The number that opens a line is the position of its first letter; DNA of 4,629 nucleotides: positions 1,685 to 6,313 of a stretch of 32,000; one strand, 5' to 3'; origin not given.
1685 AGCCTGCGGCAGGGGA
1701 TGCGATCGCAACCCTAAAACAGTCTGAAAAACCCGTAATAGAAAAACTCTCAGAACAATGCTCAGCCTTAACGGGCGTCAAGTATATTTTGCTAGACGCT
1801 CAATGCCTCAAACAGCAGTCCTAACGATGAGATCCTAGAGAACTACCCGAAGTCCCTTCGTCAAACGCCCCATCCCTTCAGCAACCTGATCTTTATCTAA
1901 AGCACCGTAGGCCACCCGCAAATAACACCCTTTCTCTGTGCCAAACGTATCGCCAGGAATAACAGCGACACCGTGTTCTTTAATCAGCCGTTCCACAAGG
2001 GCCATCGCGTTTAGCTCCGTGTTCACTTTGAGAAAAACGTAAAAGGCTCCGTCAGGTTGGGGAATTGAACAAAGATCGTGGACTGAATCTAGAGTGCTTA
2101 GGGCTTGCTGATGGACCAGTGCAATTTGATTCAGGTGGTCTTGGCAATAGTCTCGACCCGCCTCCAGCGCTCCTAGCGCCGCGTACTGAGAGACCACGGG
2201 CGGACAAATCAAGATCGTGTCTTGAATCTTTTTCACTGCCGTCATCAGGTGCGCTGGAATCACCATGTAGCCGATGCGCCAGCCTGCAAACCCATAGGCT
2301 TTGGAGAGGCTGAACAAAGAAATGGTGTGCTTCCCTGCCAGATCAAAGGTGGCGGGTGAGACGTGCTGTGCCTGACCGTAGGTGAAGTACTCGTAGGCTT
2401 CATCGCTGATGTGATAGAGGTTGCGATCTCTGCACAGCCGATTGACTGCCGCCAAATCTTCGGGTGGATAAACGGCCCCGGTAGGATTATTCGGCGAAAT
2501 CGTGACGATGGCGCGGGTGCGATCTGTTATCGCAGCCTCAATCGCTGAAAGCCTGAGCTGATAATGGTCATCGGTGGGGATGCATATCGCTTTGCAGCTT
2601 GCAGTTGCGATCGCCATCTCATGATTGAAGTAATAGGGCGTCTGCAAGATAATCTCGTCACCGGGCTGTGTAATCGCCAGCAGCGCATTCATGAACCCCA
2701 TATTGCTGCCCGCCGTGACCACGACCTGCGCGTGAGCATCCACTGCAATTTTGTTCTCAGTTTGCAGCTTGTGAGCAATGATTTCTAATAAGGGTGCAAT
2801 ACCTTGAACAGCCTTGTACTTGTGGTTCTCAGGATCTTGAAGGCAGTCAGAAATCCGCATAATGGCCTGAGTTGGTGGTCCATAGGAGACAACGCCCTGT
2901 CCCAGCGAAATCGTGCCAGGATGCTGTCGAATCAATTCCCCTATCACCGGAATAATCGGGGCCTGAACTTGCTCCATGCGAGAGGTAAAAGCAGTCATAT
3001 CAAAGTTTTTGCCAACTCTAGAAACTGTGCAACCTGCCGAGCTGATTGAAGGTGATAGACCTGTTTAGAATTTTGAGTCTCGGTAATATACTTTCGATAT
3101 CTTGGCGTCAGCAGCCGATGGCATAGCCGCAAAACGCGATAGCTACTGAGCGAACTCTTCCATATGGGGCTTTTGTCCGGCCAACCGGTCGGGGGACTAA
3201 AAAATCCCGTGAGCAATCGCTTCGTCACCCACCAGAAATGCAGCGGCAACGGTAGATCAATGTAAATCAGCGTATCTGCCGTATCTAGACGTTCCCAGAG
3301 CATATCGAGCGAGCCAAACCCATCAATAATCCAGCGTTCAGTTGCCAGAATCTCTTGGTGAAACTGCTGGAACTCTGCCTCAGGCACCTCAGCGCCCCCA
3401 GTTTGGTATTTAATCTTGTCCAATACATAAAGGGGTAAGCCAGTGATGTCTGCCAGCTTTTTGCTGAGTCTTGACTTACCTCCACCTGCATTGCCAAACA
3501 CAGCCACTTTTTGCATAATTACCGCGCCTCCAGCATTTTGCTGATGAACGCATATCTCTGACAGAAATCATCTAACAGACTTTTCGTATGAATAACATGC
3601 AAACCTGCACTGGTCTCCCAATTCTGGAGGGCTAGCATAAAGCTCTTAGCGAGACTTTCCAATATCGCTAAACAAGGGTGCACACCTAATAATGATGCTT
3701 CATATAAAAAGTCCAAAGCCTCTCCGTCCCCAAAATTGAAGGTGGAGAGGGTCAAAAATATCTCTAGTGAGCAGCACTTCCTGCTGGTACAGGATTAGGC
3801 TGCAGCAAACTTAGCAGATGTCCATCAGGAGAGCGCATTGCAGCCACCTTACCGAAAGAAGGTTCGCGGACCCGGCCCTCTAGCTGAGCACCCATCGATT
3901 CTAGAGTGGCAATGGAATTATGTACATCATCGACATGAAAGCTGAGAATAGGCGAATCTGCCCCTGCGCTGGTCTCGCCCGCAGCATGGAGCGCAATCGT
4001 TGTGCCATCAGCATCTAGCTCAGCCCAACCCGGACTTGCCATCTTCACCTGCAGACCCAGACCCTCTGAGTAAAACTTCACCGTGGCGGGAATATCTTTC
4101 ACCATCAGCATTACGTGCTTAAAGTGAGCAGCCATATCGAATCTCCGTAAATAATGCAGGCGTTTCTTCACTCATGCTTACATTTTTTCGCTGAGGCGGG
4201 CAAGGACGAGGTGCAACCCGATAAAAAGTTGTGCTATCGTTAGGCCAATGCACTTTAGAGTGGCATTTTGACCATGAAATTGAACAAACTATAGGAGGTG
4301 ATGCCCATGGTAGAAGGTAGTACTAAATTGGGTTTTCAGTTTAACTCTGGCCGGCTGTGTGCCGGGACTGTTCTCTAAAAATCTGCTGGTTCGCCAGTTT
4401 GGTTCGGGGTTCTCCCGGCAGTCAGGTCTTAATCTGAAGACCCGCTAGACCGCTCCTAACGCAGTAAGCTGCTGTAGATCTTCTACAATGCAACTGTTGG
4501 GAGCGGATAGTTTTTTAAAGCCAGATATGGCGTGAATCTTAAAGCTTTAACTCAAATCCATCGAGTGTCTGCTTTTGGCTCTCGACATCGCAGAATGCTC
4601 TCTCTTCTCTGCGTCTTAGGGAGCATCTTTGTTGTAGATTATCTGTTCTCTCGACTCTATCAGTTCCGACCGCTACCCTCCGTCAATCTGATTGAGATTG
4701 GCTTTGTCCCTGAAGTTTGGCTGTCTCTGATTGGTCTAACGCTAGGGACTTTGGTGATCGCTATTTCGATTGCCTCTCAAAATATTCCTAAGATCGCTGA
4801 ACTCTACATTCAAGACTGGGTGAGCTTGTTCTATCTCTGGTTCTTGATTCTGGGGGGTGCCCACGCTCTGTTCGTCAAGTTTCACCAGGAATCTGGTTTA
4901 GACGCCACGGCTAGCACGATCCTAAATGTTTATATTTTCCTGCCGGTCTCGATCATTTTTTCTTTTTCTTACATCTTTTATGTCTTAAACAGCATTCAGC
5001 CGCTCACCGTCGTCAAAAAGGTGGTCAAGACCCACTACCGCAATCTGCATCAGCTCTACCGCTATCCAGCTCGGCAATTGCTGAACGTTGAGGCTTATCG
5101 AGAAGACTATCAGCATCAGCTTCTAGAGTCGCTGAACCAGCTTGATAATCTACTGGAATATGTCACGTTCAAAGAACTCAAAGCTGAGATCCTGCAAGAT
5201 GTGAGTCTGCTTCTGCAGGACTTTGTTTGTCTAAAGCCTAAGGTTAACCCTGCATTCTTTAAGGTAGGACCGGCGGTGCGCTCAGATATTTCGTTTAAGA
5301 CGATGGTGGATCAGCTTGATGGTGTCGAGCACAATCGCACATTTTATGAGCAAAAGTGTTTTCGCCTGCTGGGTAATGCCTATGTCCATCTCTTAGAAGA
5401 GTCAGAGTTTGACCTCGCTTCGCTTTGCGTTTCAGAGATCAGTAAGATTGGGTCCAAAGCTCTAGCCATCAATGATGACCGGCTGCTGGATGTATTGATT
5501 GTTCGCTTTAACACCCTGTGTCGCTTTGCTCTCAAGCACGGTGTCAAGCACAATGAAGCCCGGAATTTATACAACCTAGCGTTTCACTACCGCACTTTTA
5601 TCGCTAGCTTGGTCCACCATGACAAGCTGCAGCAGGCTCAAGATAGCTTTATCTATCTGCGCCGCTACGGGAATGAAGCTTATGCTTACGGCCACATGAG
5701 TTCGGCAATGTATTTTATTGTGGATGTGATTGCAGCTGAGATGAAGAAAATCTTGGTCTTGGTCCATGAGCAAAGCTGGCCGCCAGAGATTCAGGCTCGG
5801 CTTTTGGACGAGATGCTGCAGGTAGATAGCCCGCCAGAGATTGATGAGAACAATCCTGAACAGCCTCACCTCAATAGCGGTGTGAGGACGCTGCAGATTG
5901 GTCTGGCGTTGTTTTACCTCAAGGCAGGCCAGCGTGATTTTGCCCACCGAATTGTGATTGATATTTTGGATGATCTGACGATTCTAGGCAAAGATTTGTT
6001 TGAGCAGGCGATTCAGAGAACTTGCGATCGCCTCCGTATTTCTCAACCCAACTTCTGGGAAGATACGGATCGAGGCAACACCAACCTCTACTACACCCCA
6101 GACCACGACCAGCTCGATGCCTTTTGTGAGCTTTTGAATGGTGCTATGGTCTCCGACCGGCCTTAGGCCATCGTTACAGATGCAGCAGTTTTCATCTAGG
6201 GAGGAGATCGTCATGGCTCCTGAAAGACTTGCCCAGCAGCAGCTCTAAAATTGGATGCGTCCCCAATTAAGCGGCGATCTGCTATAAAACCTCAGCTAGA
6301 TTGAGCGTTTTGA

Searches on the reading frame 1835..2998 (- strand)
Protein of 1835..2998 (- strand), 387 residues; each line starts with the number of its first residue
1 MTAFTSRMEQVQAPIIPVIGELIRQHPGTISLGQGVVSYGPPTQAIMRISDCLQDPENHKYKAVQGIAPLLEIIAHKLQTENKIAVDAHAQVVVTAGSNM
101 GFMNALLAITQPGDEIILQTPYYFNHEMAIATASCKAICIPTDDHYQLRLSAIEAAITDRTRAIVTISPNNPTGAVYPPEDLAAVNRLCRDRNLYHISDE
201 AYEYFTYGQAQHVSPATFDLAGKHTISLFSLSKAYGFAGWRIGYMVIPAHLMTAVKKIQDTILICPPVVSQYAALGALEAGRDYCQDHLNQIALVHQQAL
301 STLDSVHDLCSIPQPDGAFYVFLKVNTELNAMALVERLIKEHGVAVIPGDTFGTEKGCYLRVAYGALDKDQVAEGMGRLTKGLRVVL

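Call 22: search_protein_families(library=pfam, proteins=[window:1835-2998:-], max_evalue=0.001)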
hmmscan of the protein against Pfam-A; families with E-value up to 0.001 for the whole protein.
window:1835-2998:- (387 aa): 6 families
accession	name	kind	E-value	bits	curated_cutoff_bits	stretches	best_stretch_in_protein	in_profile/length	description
PF00155.27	Aminotran_1_2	-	2.1e-59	202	19.7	1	30-378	4-360/361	Aminotransferase class I and II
PF01041.23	DegT_DnrJ_EryC1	-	2.8e-07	30.5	19.8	1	100-201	50-147/360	DegT/DnrJ/EryC1/StrS aminotransferase family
PF01053.26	Cys_Met_Meta_PP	-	2.7e-06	26.6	27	1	83-200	60-174/381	Cys/Met metabolism PLP-dependent enzyme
PF00266.25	Aminotran_5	-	6.5e-05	22.5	21.5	1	81-199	53-175/371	Aminotransferase class-V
PF01212.27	Beta_elim_lyase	-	9.6e-05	22.3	27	1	78-199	37-168/288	Beta-eliminating lyase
PF04864.19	Alliinase_C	-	0.00025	20.5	22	1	165-248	142-209/363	Allinase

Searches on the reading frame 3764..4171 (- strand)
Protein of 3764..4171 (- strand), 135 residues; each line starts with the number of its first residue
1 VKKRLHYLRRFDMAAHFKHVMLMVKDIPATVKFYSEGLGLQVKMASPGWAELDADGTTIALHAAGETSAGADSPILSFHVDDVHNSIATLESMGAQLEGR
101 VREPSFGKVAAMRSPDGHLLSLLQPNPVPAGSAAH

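Call 22: search_protein_families(library=pfam, proteins=[window:3764-4171:-], max_evalue=0.001)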
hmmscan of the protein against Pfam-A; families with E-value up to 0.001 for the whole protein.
window:3764-4171:- (135 aa): 3 families
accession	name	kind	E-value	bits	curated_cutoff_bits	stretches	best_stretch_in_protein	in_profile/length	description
PF00903.31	Glyoxalase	-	7.3e-12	46.2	20.6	1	17-121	2-120/121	Glyoxalase/Bleomycin resistance protein/Dioxygenase superfamily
PF18029.7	Glyoxalase_6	-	3.5e-09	37.7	23.6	1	20-122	2-105/106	Glyoxalase-like domain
PF13669.12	Glyoxalase_4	-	0.00048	20.8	27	0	19-43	2-26/109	Glyoxalase/Bleomycin resistance protein/Dioxygenase superfamily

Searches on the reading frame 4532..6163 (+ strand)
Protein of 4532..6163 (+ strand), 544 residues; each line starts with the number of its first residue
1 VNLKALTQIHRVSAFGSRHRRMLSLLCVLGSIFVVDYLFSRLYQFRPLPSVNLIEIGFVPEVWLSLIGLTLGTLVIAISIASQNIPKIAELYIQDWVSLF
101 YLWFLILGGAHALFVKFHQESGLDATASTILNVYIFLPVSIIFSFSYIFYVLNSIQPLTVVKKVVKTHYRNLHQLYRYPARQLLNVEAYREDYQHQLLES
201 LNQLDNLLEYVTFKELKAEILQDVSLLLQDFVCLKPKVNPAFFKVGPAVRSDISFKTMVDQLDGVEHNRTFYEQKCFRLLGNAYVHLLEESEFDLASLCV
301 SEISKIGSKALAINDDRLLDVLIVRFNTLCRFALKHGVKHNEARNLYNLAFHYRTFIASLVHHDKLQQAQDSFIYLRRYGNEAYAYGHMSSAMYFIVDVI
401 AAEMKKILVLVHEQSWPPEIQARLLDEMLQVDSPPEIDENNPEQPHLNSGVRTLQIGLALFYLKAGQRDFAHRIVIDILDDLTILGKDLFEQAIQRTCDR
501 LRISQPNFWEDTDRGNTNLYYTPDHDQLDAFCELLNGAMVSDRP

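Call 22: search_protein_families(library=pfam, proteins=[window:4532-6163:+], max_evalue=0.001)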
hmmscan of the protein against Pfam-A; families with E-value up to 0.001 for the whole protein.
window:4532-6163:+ (544 aa): 1 family
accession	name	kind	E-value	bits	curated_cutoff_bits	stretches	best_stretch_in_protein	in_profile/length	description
PF10011.15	DUF2254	-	0.00057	19.2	28.8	0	64-179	57-168/368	Predicted membrane protein (DUF2254)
